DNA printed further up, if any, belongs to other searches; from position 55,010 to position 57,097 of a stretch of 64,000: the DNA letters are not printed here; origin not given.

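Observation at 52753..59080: Operon pairing a glycine-repeat (G-X-Y / GGN) secreted protein with two tandem MacB-type pumps that have oversized outer domains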

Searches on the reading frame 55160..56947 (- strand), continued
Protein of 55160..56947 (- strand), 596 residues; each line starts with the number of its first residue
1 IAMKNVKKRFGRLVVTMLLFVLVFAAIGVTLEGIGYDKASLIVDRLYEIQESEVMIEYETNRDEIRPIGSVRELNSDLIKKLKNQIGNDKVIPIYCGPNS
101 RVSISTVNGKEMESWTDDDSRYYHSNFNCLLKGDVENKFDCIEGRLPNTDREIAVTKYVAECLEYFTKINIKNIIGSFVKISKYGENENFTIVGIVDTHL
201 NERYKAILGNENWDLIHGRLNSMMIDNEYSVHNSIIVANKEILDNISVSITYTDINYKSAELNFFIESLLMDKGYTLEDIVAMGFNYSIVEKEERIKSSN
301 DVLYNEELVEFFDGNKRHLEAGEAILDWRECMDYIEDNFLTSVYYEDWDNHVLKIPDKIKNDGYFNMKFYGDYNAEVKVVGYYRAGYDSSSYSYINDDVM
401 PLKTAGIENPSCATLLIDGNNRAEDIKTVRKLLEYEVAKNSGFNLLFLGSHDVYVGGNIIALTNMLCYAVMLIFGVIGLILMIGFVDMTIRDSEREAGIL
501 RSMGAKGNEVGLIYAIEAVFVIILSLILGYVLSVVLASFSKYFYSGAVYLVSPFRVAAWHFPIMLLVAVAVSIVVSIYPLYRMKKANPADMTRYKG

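Call 84: find_encoding_contigs(protein=P0104, flank=10000, max_places=1)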
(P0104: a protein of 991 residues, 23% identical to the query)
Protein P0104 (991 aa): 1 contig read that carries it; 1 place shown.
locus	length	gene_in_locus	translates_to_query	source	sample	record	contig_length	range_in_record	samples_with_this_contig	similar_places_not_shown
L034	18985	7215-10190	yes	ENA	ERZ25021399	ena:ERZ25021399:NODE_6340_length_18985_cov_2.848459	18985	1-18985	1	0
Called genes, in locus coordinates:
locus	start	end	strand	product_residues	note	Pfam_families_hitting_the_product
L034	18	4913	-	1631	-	-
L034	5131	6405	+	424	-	PF03313:SDH_alpha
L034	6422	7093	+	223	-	PF04191:PEMT, PF04140:ICMT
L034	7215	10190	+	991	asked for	PF00005:ABC_tran, PF02463:SMC_N (weak), PF02687:FtsX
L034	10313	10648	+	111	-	PF10825:DUF2752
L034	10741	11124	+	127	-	PF12773:DZR, PF13248:Zn_ribbon_3 (faint), PF13240:Zn_Ribbon_1 (weak), PF05154:TM2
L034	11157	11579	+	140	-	PF14018:DUF4234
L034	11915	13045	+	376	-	PF13477:Glyco_trans_4_2, PF13439:Glyco_transf_4, PF13579:Glyco_trans_4_4, PF00534:Glycos_transf_1, PF13692:Glyco_trans_1_4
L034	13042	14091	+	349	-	PF13439:Glyco_transf_4, PF13579:Glyco_trans_4_4 (weak), PF00534:Glycos_transf_1, PF13692:Glyco_trans_1_4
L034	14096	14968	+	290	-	PF14305:ATPgrasp_TupA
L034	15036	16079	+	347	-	PF13439:Glyco_transf_4 (weak), PF00534:Glycos_transf_1, PF13692:Glyco_trans_1_4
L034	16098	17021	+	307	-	PF14305:ATPgrasp_TupA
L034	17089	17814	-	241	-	PF14808:TMEM164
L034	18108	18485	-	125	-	PF05635:23S_rRNA_IVP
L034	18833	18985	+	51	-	?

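Call 92: search_protein_families(library=pfam, proteins=[P0105, P0117], max_evalue=10)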
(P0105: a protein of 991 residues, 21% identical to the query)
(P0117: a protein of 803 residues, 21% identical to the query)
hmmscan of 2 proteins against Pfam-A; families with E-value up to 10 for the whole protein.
P0105 (991 aa): 13 families
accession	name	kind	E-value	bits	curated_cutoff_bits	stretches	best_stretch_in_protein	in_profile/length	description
PF00005.33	ABC_tran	-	1e-31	110.8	25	1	22-168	1-136/137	ABC transporter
PF02687.27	FtsX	-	1.1e-18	67.8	25.5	1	867-984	3-120/120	FtsX-like permease C-terminal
PF02463.25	SMC_N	-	6.2e-07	29.5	40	1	31-211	23-210/220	RecF/RecN/SMC N terminal domain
PF13555.12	AAA_29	-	0.00015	21.9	27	1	21-49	11-39/61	P-loop containing region of AAA domain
PF00503.26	G-alpha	-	0.0057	16.3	48.8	1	35-238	24-144/333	G-protein alpha subunit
PF12704.14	MacB_PCD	-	0.011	16.4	27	1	403-530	55-156/207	MacB-like periplasmic core domain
PF03193.22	RsgA_GTPase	-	0.02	15.2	30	1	32-52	106-126/174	RsgA GTPase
PF03215.21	Rad17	-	0.036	14.5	23.8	1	10-128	23-141/186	Rad17 P-loop domain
PF13191.12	AAA_16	-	0.048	14.6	32.6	1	21-52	15-44/167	AAA ATPase domain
PF13304.12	AAA_21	-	0.39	11.2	27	1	35-52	2-19/304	AAA domain, putative AbiEii toxin, Type IV TA system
PF23858.1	DUF7220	-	0.74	10.7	28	0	911-934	38-61/70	Family of unknown function (DUF7220)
PF25199.1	nSTAND_NTPase5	-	0.74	10.1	34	1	31-49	40-58/145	Novel STAND NTPase 5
PF19608.4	DUF6113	-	4.2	7.5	27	1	923-973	65-115/129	Family of unknown function (DUF6113)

P0117 (803 aa): 21 families
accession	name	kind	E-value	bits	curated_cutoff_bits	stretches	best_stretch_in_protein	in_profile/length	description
PF00005.33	ABC_tran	-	1e-34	120.5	25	1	21-169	1-136/137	ABC transporter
PF02687.27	FtsX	-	2.1e-18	66.9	25.5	1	677-796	2-120/120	FtsX-like permease C-terminal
PF02463.25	SMC_N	-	1.3e-06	28.4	40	1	30-212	23-210/220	RecF/RecN/SMC N terminal domain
PF13304.12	AAA_21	-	5.4e-05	23.8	27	2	33-79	1-51/304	AAA domain, putative AbiEii toxin, Type IV TA system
PF01637.24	ATPase_2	-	0.0003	21.1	33.2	2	26-51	15-41/225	ATPase domain predominantly from Archaea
PF03193.22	RsgA_GTPase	-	0.0063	16.8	30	1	13-54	89-129/174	RsgA GTPase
PF13191.12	AAA_16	-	0.013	16.5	32.6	1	29-49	20-42/167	AAA ATPase domain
PF03739.19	LptF_LptG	-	0.014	14.9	27.9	1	664-740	41-112/353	Lipopolysaccharide export system permease LptF/LptG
PF20703.3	nSTAND1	-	0.017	15.2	27.1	1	21-49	23-51/379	Novel STAND NTPase 1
PF00931.28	NB-ARC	-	0.02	14.6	23.5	1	16-51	3-38/248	NB-ARC domain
PF03215.21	Rad17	-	0.027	14.9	23.8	1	19-55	33-69/186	Rad17 P-loop domain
PF00910.28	RNA_helicase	-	0.029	15.3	21.5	1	35-87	2-54/105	RNA helicase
PF13401.12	AAA_22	-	0.031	15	27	1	31-52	5-26/130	AAA domain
PF13245.12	AAA_19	-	0.045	14.4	25.1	1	29-51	9-31/134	AAA domain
PF20720.3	nSTAND3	-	0.066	13.3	27.2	1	29-51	15-37/155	Novel STAND NTPase 3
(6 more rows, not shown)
